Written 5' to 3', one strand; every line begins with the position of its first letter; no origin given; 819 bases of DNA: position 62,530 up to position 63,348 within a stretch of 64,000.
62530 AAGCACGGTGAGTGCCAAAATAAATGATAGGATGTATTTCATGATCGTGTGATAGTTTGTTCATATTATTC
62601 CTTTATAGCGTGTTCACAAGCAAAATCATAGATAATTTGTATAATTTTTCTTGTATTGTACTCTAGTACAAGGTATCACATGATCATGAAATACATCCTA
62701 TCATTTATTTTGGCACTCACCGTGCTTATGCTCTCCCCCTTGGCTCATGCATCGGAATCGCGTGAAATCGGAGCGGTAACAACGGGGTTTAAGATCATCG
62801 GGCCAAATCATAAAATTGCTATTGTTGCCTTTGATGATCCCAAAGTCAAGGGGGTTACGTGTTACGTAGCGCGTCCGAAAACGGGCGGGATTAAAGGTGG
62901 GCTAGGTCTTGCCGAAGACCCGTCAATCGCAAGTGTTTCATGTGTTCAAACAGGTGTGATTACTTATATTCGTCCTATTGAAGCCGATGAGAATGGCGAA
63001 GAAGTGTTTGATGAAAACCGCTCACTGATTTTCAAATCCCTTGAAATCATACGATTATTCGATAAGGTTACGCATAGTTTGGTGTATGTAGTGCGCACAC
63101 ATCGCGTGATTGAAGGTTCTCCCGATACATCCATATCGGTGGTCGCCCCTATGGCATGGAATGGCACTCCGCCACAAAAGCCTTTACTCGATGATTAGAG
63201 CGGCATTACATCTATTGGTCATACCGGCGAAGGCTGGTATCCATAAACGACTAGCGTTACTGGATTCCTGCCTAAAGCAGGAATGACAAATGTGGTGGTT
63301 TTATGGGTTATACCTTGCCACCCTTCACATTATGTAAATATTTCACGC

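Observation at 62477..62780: A 107-bp near-perfect inverted repeat gives two unrelated divergent genes the same 5-prime UTR end, start codon and signal peptide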

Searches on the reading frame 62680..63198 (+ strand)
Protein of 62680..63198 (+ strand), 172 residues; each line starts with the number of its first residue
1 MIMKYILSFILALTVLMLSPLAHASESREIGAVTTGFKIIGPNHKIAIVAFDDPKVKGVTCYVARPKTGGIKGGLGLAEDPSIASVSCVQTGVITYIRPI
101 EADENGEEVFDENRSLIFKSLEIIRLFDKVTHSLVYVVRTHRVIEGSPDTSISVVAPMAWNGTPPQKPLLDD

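Call 5: search_protein_families(library=pfam, proteins=[window:62686-63198:+], max_evalue=0.01)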
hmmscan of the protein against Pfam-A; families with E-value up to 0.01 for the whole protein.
window:62686-63198:+ (170 aa): 1 family
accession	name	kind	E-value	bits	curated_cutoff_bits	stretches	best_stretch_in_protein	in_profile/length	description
PF05981.17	CreA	-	1.9e-47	161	25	1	28-156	1-129/131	CreA protein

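Call 7: find_encoding_contigs(protein=window:62686-63198:+, flank=4000, max_places=10)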
Protein window:62686-63198:+ (170 aa): no gene with exactly this product is on record in the collection.

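Call 10: find_homologous_proteins(query=window:62686-63198:+)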
Query window:62686-63198:+ (170 aa): 5115 proteins with E <= 0.001 among 5354 candidates; the best 120 are listed.
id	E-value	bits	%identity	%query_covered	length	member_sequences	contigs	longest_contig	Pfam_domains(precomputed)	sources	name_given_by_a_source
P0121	6.8e-103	360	97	100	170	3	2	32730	PF05981.18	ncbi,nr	ncbi:MAG: hypothetical protein EAZ74_01955 [Alphaproteobacteria bacterium]|nr:MAG: hypothetical prot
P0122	8.8e-73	262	72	95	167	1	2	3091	PF05981.18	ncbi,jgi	jgi:CreA protein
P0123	7.4e-72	259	69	100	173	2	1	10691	PF05981.18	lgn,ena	-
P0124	9.1e-72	258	71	99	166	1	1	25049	PF05981.18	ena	-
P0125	1.5e-71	258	70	99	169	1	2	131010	PF05981.18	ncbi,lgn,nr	ncbi:MAG: CreA family protein [Micavibrio sp.]|nr:CreA family protein [Micavibrio sp.]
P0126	1.8e-71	258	71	96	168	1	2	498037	PF05981.18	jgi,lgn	jgi:CreA protein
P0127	2.6e-71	257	74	89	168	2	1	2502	PF05981.18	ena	-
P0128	5.9e-71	256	76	87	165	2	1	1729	PF05981.18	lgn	-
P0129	2.2e-70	254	72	95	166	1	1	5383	PF05981.18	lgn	-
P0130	3.0e-70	254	77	85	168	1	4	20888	PF05981.18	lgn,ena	-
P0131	3.3e-70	253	69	100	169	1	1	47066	PF05981.18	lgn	-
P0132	5.3e-70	253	69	97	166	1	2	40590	PF05981.18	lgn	-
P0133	6.1e-70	252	73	88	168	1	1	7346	PF05981.18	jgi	-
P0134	7.0e-70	252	70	96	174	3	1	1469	PF05981.18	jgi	jgi:CreA protein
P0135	7.2e-70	252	73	96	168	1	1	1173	PF05981.18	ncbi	-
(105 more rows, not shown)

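Call 12: find_encoding_contigs(protein=P0121, flank=5000, max_places=10)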
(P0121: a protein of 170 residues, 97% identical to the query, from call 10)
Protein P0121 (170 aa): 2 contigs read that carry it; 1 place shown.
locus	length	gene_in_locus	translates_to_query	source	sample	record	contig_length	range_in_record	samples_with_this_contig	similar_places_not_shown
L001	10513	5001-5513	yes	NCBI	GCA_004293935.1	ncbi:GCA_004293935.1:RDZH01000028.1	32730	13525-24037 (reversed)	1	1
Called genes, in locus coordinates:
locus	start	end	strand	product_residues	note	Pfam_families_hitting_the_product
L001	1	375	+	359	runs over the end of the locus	PF01168:Ala_racemase_N, PF00842:Ala_racemase_C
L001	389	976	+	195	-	PF00551:Formyl_trans_N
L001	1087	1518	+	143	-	PF02502:LacAB_rpiB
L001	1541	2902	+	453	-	PF00464:SHMT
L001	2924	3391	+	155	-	PF22811:Zn_ribbon_NrdR, PF03477:ATP-cone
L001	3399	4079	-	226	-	PF13527:Acetyltransf_9 (faint)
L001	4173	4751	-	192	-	PF05708:Peptidase_C92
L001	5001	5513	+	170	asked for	PF05981:CreA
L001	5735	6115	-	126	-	-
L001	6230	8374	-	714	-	PF00669:Flagellin_N, PF00700:Flagellin_C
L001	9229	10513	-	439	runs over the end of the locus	-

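Call 43: find_encoding_contigs(protein=window:62680-63198:+, flank=3000, max_places=10)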
Protein window:62680-63198:+ (172 aa): no gene with exactly this product is on record in the collection.

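Call 45: search_protein_families(library=ncbifam, proteins=[window:62686-63198:+], max_evalue=0.001)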
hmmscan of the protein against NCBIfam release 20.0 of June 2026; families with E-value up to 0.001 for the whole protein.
window:62686-63198:+ (170 aa): 1 family
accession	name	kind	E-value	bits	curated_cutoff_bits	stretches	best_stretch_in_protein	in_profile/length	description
NF008026.0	PRK10756.1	equivalog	5.6e-49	165.7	241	1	7-159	6-156/157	protein CreA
